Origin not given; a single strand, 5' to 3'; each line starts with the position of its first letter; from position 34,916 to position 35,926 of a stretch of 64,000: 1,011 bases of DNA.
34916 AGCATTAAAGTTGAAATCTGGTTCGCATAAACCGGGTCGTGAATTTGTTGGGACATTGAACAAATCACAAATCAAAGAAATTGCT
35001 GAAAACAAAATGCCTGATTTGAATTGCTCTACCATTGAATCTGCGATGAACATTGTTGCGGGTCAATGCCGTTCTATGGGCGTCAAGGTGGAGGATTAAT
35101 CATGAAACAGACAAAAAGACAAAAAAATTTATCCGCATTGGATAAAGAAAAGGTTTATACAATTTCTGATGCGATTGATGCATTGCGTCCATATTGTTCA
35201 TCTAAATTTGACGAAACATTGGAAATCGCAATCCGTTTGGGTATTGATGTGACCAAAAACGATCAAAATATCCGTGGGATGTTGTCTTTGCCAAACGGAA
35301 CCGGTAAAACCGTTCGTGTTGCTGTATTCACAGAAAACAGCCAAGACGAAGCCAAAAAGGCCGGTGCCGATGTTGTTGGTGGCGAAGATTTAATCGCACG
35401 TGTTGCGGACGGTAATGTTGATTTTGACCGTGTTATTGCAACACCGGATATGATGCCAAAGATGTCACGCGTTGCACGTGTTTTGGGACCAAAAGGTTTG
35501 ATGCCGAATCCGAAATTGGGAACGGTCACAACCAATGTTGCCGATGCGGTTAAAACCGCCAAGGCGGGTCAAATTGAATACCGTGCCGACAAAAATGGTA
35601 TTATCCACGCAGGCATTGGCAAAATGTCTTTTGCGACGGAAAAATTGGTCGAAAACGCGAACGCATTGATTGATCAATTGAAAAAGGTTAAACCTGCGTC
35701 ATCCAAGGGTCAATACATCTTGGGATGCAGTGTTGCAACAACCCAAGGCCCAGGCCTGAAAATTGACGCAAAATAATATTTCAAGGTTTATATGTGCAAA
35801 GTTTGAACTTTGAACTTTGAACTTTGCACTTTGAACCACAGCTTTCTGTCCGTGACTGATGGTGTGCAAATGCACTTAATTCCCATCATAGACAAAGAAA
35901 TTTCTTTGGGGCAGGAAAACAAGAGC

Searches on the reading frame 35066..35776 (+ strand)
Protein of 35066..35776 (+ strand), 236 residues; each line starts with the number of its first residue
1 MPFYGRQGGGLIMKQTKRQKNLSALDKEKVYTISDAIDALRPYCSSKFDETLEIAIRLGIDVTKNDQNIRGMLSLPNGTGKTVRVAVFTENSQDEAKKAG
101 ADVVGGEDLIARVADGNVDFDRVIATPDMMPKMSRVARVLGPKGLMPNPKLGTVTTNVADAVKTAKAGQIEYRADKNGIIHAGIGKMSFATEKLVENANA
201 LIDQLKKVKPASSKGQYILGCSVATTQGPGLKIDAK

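Call 56: search_protein_families(library=pfam, proteins=[window:35066-35776:+], max_evalue=0.001)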
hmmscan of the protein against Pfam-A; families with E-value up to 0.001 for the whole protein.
window:35066-35776:+ (236 aa): 1 family
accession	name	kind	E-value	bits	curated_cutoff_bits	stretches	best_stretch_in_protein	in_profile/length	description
PF00687.26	Ribosomal_L1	-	1e-61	208.4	32.2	1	41-229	2-198/198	Ribosomal protein L1p/L10e family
